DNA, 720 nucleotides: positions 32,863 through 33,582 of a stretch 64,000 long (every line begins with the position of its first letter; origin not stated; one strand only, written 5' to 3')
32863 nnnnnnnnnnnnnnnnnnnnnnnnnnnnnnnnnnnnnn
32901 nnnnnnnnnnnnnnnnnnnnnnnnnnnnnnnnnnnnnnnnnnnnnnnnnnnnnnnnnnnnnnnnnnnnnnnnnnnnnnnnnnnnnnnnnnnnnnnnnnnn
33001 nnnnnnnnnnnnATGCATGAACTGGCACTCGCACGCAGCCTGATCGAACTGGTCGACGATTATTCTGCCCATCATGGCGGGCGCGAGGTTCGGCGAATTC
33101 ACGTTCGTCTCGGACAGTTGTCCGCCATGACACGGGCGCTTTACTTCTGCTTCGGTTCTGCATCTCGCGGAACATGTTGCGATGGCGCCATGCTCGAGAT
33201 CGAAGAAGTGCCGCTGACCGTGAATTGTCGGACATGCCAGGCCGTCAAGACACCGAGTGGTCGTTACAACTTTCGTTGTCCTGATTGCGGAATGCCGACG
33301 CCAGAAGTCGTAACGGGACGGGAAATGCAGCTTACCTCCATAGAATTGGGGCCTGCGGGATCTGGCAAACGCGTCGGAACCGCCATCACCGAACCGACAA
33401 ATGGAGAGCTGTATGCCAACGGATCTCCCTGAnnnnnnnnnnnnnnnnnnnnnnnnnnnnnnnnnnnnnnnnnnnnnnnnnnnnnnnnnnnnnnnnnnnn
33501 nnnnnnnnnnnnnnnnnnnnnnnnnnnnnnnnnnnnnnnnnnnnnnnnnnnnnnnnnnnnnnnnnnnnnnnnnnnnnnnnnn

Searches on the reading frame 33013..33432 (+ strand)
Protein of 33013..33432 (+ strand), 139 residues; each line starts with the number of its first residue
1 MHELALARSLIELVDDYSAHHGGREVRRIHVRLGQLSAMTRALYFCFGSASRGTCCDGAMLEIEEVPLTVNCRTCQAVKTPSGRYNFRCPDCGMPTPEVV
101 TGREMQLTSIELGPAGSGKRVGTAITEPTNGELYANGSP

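Call 4: search_protein_families(library=pfam, proteins=[window:33013-33432:+])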
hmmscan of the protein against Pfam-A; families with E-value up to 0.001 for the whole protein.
window:33013-33432:+ (139 aa): 1 family
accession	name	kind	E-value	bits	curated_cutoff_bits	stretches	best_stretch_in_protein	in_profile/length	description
PF01155.25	HypA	-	8.5e-28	97.1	28.9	1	1-111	1-111/112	Hydrogenase/urease nickel incorporation, metallochaperone, hypA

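Call 25: search_protein_families(library=ncbifam, proteins=[window:33013-33432:+], max_evalue=0.01)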
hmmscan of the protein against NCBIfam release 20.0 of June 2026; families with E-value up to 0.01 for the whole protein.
window:33013-33432:+ (139 aa): 7 families
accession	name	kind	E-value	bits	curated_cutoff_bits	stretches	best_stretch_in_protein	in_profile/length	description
TIGR00100.1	hypA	equivalog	4.6e-26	91.1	88.1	1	1-112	1-113/116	hydrogenase maturation nickel metallochaperone HypA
NF001839.0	PRK00564.1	equivalog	1.6e-16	60.5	112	1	1-112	1-114/117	hydrogenase/urease nickel incorporation protein HypA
NF002979.0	PRK03681.1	subfamily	8.4e-16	58.2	121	1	1-112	1-113/116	hydrogenase/urease nickel incorporation protein HypA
NF001976.0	PRK00762.1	equivalog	1.3e-15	57.2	146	1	1-112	1-118/124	hydrogenase maturation nickel metallochaperone HypA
NF009046.0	PRK12380.1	subfamily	1.5e-12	47.9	113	1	1-112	1-112/113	hydrogenase/urease nickel incorporation protein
NF003008.0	PRK03824.1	equivalog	3.4e-12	46.5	125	1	1-77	1-78/135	hydrogenase nickel incorporation protein HypA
NF011481.0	PRK14890.1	equivalog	0.0053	16.8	61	1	68-94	8-35/61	putative Zn-ribbon RNA-binding protein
